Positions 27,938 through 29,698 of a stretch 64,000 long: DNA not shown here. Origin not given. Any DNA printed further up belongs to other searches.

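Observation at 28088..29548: Cobalamin-dependent (class B) radical SAM enzyme between the ACP and KS genes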

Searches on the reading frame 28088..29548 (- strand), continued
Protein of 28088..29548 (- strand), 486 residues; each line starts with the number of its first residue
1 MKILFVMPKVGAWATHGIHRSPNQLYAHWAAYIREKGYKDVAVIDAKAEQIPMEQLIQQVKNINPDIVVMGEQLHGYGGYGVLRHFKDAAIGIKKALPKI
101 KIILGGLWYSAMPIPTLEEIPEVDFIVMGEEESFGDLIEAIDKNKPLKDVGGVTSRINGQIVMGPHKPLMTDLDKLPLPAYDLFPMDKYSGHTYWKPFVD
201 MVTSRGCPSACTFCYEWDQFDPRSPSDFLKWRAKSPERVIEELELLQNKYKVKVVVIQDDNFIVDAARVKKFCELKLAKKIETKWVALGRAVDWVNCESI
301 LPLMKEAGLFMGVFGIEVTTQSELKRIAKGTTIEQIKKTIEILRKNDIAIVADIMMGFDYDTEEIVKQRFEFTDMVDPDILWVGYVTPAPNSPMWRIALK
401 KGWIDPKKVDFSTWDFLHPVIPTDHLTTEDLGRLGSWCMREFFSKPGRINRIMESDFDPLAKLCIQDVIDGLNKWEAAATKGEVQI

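Call 82: find_homologous_proteins(query=P0122, max_evalue=1e-60)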
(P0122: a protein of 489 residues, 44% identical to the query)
Query P0122 (489 aa): 911 proteins with E <= 1e-60 among 8000 candidates; the best 120 are listed.
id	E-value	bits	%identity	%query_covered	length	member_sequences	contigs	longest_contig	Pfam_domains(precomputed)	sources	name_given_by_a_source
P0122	0.0e+0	1149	100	100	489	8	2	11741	PF04055.28,PF02310.25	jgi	-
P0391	9.4e-289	976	83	100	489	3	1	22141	PF04055.28,PF02310.25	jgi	jgi:magnesium-protoporphyrin IX monomethyl ester (oxidative) cyclase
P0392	9.9e-283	956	81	100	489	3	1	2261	PF04055.28,PF02310.25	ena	-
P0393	2.3e-271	919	77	100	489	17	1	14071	PF04055.28,PF02310.25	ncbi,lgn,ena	-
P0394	4.5e-262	888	74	100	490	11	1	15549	PF04055.28,PF02310.25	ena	-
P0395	1.8e-261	886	73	100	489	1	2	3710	PF04055.28,PF02310.25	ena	-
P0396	1.5e-254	863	73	100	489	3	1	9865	PF04055.28,PF02310.25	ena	-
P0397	3.4e-251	852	73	100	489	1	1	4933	PF04055.28,PF02310.25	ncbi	-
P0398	9.0e-200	683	59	100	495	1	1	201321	PF04055.28,PF02310.25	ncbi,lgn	-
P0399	3.4e-198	677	58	100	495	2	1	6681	PF04055.28,PF02310.25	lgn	-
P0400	6.1e-198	676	58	100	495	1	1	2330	PF04055.28,PF02310.25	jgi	jgi:anaerobic magnesium-protoporphyrin IX monomethyl ester cyclase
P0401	8.0e-198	676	58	100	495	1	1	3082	PF04055.28,PF02310.25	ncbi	-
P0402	4.8e-197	674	60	100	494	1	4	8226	PF04055.28,PF02310.25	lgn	-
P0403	5.5e-197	673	59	100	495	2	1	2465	PF04055.28,PF02310.25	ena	-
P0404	1.1e-196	672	60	100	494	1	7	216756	PF04055.28,PF02310.25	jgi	jgi:anaerobic magnesium-protoporphyrin IX monomethyl ester cyclase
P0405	1.5e-196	672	59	100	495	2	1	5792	PF04055.28,PF02310.25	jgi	jgi:anaerobic magnesium-protoporphyrin IX monomethyl ester cyclase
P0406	1.9e-196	672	57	100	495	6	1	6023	PF04055.28,PF02310.25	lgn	-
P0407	2.5e-196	671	58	100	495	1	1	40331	PF04055.28,PF02310.25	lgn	-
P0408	3.9e-196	671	58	100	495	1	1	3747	PF04055.28,PF02310.25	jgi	jgi:radical SAM superfamily enzyme YgiQ (UPF0313 family)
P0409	4.8e-196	670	57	100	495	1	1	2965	PF04055.28,PF02310.25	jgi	-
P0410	9.7e-196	669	58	100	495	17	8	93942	PF04055.28,PF02310.25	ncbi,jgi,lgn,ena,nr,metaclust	ncbi:MAG: hypothetical protein AUJ74_01440 [Candidatus Omnitrophica bacterium CG1_02_44_16]|nr:MAG: 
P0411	1.7e-195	668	57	100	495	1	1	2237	PF04055.28,PF02310.25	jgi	jgi:anaerobic magnesium-protoporphyrin IX monomethyl ester cyclase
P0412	3.4e-195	667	57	100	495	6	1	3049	PF04055.28,PF02310.25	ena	-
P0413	5.3e-195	667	58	100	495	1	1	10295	PF04055.28,PF02310.25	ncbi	ncbi:MAG: radical SAM protein [Candidatus Omnitrophota bacterium]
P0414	5.6e-195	667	57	100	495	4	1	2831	PF04055.28,PF02310.25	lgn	-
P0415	2.4e-194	665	58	100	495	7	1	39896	PF04055.28,PF02310.25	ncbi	-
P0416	3.3e-194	664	57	100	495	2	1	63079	PF04055.28,PF02310.25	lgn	-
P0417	1.5e-193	662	57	100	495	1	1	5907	PF04055.28,PF02310.25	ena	-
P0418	2.1e-193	662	57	100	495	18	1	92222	PF04055.28,PF02310.25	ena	-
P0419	3.0e-192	658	58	98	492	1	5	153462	PF04055.28,PF02310.25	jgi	-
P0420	1.1e-191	656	57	100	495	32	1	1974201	PF04055.28,PF02310.25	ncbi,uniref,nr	ncbi:hypothetical protein BU251_07835 [Candidatus Velamenicoccus archaeovorus]|uniref:Uncharacterize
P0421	3.0e-191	654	57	100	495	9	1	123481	PF04055.28,PF02310.25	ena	-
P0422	7.8e-191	653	56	100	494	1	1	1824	PF04055.28,PF02310.25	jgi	jgi:radical SAM superfamily enzyme YgiQ (UPF0313 family)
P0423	1.0e-190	653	57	100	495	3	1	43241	PF04055.28,PF02310.25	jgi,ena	-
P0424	5.4e-189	647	55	100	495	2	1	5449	PF04055.28,PF02310.25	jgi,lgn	jgi:radical SAM superfamily enzyme YgiQ (UPF0313 family)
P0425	9.0e-184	630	55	100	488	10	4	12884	PF04055.28,PF02310.25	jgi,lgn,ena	-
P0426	7.8e-169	580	53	100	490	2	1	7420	PF04055.28,PF02310.25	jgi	-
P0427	1.0e-166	574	54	100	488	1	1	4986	PF04055.28,PF02310.25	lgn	-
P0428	3.2e-166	572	53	94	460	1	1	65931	PF04055.28,PF02310.25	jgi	jgi:radical SAM superfamily enzyme YgiQ (UPF0313 family)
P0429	4.6e-163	561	52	100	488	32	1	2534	PF04055.28,PF02310.25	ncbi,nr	ncbi:MAG: radical SAM protein [Deltaproteobacteria bacterium]|nr:radical SAM protein [Deltaproteobac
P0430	5.6e-163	561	52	100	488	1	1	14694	PF04055.28,PF02310.25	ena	-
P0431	1.7e-162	560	52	100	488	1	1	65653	PF04055.28,PF02310.25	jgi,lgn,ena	-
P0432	2.5e-162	559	51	100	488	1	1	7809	PF04055.28,PF02310.25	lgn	-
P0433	1.5e-161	556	49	100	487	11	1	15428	PF04055.28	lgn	-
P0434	1.6e-161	556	51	100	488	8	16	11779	PF04055.28,PF02310.25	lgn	-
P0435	2.0e-160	553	51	100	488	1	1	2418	PF04055.28,PF02310.25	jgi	jgi:magnesium-protoporphyrin IX monomethyl ester (oxidative) cyclase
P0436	2.7e-160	552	52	94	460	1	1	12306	PF04055.28,PF02310.25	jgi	-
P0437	4.2e-160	552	50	100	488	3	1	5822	PF04055.28,PF02310.25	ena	-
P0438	1.7e-159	550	49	100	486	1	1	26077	PF04055.28,PF02310.25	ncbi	-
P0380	1.9e-159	549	50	100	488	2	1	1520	PF04055.28,PF02310.25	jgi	jgi:radical SAM superfamily enzyme YgiQ (UPF0313 family)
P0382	2.1e-159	549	50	100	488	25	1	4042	PF04055.28,PF02310.25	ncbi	-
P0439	2.2e-159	549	50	100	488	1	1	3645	PF04055.28,PF02310.25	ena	-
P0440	5.7e-159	548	50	100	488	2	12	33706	PF04055.28,PF02310.25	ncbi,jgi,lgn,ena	-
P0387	1.1e-158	547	50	100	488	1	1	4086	PF04055.28,PF02310.25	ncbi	-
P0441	3.2e-158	545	50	100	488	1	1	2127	PF04055.28,PF02310.25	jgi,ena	-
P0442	4.1e-158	545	49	100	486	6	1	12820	PF04055.28,PF02310.25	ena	-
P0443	8.0e-158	544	50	100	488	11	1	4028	PF04055.28,PF02310.25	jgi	jgi:anaerobic magnesium-protoporphyrin IX monomethyl ester cyclase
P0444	2.1e-157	543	49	100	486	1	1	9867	PF04055.28,PF02310.25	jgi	-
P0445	2.3e-157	543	50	100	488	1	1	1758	PF04055.28,PF02310.25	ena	-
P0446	2.5e-157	543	50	100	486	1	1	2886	PF04055.28,PF02310.25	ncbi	-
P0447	2.6e-157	542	51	100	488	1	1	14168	PF04055.28,PF02310.25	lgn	-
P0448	3.4e-157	542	48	100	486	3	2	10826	PF04055.28,PF02310.25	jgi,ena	-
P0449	3.4e-157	542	50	100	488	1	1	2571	PF04055.28,PF02310.25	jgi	-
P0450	5.1e-157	541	47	100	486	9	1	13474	PF04055.28,PF02310.25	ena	-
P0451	5.4e-157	541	48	100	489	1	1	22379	PF04055.28,PF02310.25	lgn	-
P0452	5.8e-157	541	49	100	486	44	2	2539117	PF04055.28,PF02310.25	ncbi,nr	ncbi:Anaerobic magnesium-protoporphyrin IX monomethylester cyclase [Candidatus Methanoperedenaceae a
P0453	6.0e-157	541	50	100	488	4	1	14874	PF04055.28,PF02310.25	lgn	-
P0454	1.9e-156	540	49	100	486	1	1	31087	PF04055.28,PF02310.25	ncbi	-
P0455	2.2e-156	539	49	99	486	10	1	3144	PF04055.28,PF02310.25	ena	-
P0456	2.3e-156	539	49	100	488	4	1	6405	PF04055.28,PF02310.25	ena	-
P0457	2.5e-156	539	50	100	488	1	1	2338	PF04055.28,PF02310.25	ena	-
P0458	3.1e-156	539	49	100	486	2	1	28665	PF04055.28,PF02310.25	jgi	-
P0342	4.0e-156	539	51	100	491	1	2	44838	PF04055.28,PF02310.25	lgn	-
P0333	4.6e-156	538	50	100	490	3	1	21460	PF04055.28,PF02310.25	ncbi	-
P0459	5.5e-156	538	49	100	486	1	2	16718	PF04055.28,PF02310.25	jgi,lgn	jgi:radical SAM superfamily enzyme YgiQ (UPF0313 family)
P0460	8.1e-156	538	50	100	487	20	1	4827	PF04055.28,PF02310.25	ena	-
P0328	1.2e-155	537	50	100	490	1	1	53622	PF04055.28,PF02310.25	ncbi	-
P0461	1.9e-155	536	48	100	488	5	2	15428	PF04055.28,PF02310.25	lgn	-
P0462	3.7e-155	535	49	98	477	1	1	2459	PF04055.28,PF02310.25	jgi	jgi:radical SAM superfamily enzyme YgiQ (UPF0313 family)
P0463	5.3e-155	535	48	100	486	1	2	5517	PF04055.28,PF02310.25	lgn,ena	-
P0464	9.0e-155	534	48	100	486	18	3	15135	PF04055.28,PF02310.25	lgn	-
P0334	3.7e-154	532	50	100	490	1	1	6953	PF04055.28,PF02310.25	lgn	-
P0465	5.1e-154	532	48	100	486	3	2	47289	PF04055.28,PF02310.25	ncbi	-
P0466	5.3e-154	532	48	100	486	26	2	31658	PF04055.28,PF02310.25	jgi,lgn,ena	-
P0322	6.4e-154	531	50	100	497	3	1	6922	PF04055.28,PF02310.25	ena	-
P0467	6.5e-154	531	48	100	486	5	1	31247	PF04055.28,PF02310.25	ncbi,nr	ncbi:MAG: radical SAM protein [Deferribacterota bacterium]|nr:radical SAM protein [Deferribacterota 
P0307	6.8e-154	531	50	100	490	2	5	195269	PF04055.28,PF02310.25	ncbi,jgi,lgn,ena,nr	ncbi:MAG: hypothetical protein A2Z81_07040 [Omnitrophica WOR_2 bacterium GWA2_45_18]|nr:MAG: hypothe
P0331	1.1e-153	530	50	100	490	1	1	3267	PF04055.28,PF02310.25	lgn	-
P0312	1.4e-153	530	51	100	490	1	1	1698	PF04055.28,PF02310.25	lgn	-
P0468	1.8e-153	530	50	100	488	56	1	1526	PF04055.28,PF02310.25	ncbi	-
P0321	2.4e-153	529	49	100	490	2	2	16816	PF04055.28,PF02310.25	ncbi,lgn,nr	ncbi:MAG: radical SAM protein [Candidatus Omnitrophica bacterium]|nr:radical SAM protein [Candidatus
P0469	2.5e-153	529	48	100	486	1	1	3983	PF04055.28,PF02310.25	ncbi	-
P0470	3.4e-153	529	48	100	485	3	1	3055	PF04055.28,PF02310.25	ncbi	-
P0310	4.4e-153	529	49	100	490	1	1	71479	PF04055.28,PF02310.25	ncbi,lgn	-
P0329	4.5e-153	528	49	100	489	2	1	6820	PF04055.28,PF02310.25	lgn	-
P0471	6.3e-153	528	49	100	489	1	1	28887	PF04055.28,PF02310.25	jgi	jgi:radical SAM superfamily enzyme YgiQ (UPF0313 family)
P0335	8.5e-153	528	50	100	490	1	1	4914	PF04055.28,PF02310.25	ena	-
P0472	1.1e-152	527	47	99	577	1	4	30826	PF04055.28,PF02310.25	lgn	-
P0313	2.2e-152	526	49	100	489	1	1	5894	PF04055.28,PF02310.25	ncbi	-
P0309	2.3e-152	526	50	100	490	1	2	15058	PF04055.28,PF02310.25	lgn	-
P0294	2.5e-152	526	49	100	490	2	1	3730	PF04055.28,PF02310.25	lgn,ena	-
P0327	2.6e-152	526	49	100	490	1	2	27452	PF04055.28,PF02310.25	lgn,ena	-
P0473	2.7e-152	526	49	100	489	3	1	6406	PF04055.28,PF02310.25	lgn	-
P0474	3.1e-152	526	49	100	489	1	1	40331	PF04055.28,PF02310.25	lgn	-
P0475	3.3e-152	526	47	100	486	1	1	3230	PF04055.28,PF02310.25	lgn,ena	-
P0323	3.6e-152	526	49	100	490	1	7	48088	PF04055.28,PF02310.25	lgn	-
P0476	4.2e-152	525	47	99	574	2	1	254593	PF04055.28,PF02310.25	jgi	jgi:radical SAM superfamily enzyme YgiQ (UPF0313 family)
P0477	4.4e-152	525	49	100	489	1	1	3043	PF04055.28,PF02310.25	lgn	-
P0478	4.5e-152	525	49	100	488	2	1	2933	PF04055.28,PF02310.25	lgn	-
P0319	8.0e-152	524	49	100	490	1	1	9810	PF04055.28,PF02310.25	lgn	-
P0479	1.1e-151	524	47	100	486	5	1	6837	PF04055.28,PF02310.25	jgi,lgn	-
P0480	1.2e-151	524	48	99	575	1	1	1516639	PF04055.28,PF02310.25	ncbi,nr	ncbi:MAG: radical SAM protein [Candidatus Omnitrophota bacterium]|nr:MAG: radical SAM protein [Candi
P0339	2.0e-151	523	49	100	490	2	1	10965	PF04055.28,PF02310.25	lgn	-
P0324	2.0e-151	523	49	100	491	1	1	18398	PF04055.28,PF02310.25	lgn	-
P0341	3.2e-151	522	49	100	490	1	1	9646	PF04055.28,PF02310.25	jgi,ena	-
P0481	4.0e-151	522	49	100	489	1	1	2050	PF04055.28,PF02310.25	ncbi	-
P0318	4.5e-151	522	49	100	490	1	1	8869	PF04055.28,PF02310.25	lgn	-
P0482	5.5e-151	522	48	100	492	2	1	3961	PF04055.28,PF02310.25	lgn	-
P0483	5.5e-151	522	48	100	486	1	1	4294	PF04055.28,PF02310.25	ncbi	-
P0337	6.8e-151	521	48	100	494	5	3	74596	PF04055.28,PF02310.25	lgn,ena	-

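Call 83: find_encoding_contigs(protein=P0420, flank=10000, max_places=1)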
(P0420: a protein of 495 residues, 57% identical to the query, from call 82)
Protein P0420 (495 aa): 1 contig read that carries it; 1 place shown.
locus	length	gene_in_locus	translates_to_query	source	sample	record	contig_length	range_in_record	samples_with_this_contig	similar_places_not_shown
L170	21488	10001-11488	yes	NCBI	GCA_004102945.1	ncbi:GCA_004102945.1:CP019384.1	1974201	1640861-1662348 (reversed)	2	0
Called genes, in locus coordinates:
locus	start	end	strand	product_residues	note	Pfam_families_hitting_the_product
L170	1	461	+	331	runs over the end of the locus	PF02558:ApbA, PF08546:ApbA_C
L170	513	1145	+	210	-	-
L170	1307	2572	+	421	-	PF00109:ketoacyl-synt, PF02801:Ketoacyl-synt_C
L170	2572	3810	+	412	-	PF00109:ketoacyl-synt, PF02801:Ketoacyl-synt_C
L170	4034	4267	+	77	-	PF00550:PP-binding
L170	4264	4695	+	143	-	-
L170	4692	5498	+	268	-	PF04199:Cyclase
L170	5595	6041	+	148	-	PF10604:Polyketide_cyc2 (weak), PF03364:Polyketide_cyc (weak)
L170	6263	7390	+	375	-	PF00083:Sugar_tr, PF07690:MFS_1, PF00083:Sugar_tr (weak)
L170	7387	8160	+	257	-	PF00106:adh_short, PF08659:KR, PF23441:SDR, PF13561:adh_short_C2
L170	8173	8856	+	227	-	PF03425:CBM_11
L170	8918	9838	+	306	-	PF04909:Amidohydro_2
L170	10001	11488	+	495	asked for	PF02310:B12-binding, PF04055:Radical_SAM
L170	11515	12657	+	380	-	PF17788:HypF_C, PF22521:HypF_C_2, PF00814:TsaD (weak)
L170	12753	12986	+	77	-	PF01455:HupF_HypC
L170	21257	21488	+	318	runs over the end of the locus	PF04055:Radical_SAM, PF06463:Mob_synth_C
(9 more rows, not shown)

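Call 84: find_encoding_contigs(protein=P0452, flank=10000, max_places=1)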
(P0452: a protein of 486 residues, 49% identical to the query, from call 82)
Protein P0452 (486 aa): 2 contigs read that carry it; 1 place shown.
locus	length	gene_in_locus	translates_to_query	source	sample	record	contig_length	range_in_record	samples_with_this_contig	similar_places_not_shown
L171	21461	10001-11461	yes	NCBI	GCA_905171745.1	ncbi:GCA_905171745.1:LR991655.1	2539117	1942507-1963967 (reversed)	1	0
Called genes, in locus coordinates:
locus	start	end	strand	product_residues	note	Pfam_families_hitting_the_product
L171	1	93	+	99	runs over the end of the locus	-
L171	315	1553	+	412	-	PF01595:CNNM, PF00571:CBS (faint), PF03471:CorC_HlyC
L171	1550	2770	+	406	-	PF01595:CNNM, PF00571:CBS, PF03471:CorC_HlyC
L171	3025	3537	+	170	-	-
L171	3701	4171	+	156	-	-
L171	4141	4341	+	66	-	-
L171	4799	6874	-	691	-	PF24391:HD-CE, PF01008:IF-2B (weak)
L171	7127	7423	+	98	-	-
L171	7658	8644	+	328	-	PF03176:MMPL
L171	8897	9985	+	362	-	PF03176:MMPL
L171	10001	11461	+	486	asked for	PF02310:B12-binding (weak), PF04055:Radical_SAM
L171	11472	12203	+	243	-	PF01048:PNP_UDP_1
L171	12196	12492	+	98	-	-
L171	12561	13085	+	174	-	PF01008:IF-2B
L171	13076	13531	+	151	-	PF01008:IF-2B (faint)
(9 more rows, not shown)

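Call 95: search_solved_structures(query=A1, max_evalue=0.001)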
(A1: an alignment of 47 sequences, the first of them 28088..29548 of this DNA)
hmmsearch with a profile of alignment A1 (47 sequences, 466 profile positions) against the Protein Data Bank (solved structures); distinct sequences matched with E-value up to 0.001: 31.
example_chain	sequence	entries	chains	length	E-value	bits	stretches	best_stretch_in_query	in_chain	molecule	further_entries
6fd2_B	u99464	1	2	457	5.6e-51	176.6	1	161-421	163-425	Putative apramycin biosynthetic oxidoreductase 4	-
5ul2_A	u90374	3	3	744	2.6e-42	148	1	25-344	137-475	OxsB protein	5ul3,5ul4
9ccb_A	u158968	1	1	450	8e-40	139.8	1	58-387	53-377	Radical SAM core domain-containing protein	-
6wte_A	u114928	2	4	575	2.2e-32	115.3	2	194-381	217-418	B12-binding domain-containing protein | Tryptophan-C2-methyltransferase containing B12-binding domain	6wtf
7kdx_A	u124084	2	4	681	1.1e-30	109.7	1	65-358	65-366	Methyltransferase TokK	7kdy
9n1b_A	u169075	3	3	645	1.4e-28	102.7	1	51-419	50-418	Radical SAM protein | Radical SAM enzyme CysS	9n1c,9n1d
4jc0_A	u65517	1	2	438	7.5e-15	57.5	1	185-373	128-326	Ribosomal protein S12 methylthiotransferase RimO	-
2qgq_A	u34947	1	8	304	4.5e-14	54.9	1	193-374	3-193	Protein TM_1862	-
7o1p_A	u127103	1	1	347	1.2e-09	40.3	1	203-387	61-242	[FeFe] hydrogenase maturase subunit HydE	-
3cix_A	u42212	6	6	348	1.2e-09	40.3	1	203-387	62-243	FeFe-Hydrogenase maturase | [FeFe] hydrogenase maturase subunit HydE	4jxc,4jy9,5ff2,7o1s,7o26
7o1o_A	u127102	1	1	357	1.3e-09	40.2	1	203-387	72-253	[FeFe] hydrogenase maturase subunit HydE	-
3ciw_A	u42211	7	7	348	1.3e-09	40.2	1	203-387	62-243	FeFe-Hydrogenase maturase | [FeFe] hydrogenase maturase subunit HydE | Biotin synthetase, putative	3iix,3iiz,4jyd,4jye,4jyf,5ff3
5few_A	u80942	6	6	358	1.3e-09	40.2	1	203-387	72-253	[FeFe] hydrogenase maturase subunit HydE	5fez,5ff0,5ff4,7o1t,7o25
8qmk_A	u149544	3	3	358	1.3e-09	40.2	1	203-387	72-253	[FeFe] hydrogenase maturase subunit HydE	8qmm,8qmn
4jy8_A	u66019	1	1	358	1.3e-09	40.2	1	203-387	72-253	FEFE-HYDROGENASE MATURASE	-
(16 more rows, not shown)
